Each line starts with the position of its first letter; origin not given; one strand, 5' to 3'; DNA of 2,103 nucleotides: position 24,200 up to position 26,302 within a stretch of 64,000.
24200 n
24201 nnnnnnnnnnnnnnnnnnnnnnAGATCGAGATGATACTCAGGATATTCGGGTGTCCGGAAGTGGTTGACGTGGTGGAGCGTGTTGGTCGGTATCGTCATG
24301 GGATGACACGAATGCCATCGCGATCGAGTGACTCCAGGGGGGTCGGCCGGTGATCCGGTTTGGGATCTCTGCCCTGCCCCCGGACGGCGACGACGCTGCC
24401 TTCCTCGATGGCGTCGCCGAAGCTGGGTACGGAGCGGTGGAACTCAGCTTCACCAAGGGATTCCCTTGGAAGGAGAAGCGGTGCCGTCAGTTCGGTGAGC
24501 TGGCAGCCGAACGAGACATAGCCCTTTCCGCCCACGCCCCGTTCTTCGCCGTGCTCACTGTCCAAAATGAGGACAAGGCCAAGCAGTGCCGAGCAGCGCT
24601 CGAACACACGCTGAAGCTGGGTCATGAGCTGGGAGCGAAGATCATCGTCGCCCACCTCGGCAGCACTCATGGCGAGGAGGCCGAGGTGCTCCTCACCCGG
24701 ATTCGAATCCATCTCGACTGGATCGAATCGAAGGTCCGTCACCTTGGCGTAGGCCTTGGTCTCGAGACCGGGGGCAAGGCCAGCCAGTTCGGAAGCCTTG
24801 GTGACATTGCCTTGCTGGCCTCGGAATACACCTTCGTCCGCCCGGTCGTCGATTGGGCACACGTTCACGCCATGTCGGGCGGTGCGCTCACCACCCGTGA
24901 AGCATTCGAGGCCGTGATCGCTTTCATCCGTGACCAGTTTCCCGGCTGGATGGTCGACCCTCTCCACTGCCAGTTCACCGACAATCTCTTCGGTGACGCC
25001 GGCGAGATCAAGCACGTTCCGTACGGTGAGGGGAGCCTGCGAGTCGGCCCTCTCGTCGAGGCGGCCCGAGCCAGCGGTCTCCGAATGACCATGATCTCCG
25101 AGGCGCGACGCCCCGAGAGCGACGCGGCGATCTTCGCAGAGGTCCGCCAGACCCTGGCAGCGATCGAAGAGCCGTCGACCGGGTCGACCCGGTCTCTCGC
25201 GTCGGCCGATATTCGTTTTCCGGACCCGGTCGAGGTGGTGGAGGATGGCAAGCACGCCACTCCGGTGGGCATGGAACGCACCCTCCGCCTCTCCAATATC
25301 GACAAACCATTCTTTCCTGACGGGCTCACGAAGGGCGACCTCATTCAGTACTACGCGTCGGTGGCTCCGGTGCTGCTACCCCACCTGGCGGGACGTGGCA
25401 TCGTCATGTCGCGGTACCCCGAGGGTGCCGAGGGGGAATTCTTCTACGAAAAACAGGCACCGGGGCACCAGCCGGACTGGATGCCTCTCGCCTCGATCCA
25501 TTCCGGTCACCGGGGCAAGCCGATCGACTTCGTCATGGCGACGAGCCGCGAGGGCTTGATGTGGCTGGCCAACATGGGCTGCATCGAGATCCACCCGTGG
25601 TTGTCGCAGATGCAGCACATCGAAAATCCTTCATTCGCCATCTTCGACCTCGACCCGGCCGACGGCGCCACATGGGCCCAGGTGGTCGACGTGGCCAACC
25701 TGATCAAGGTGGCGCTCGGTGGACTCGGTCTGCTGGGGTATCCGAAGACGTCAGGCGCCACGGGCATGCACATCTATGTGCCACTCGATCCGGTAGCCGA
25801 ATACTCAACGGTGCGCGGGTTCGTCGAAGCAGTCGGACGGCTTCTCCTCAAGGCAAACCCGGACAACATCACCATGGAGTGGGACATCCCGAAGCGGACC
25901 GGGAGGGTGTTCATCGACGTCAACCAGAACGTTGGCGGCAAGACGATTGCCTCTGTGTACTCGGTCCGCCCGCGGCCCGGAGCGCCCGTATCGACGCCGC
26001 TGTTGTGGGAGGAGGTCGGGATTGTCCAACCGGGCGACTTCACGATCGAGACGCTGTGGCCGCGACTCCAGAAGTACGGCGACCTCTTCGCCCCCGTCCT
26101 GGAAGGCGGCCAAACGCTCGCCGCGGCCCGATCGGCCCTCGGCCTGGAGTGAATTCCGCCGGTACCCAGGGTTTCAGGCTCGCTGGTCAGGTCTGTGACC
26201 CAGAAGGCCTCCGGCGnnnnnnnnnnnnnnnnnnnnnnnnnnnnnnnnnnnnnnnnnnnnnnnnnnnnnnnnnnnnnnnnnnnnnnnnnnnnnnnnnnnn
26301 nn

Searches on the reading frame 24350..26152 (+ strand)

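Call 6: search_protein_families(library=pfam, proteins=[window:24350-26152:+], max_evalue=0.01)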
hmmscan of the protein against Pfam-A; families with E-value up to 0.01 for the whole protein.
window:24350-26152:+ (600 aa): 3 families
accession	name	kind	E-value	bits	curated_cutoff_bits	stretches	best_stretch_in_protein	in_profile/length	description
PF21686.3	LigD_Prim-Pol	-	1.2e-86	290.9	27.4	1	327-580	1-254/254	LigD, primase-polymerase domain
PF01261.30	AP_endonuc_2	-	2e-22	80.6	31.1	1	22-264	4-241/249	Xylose isomerase-like TIM barrel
PF01896.25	DNA_primase_S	-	4.7e-06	27.5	26.8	1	432-551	1-161/163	DNA primase small subunit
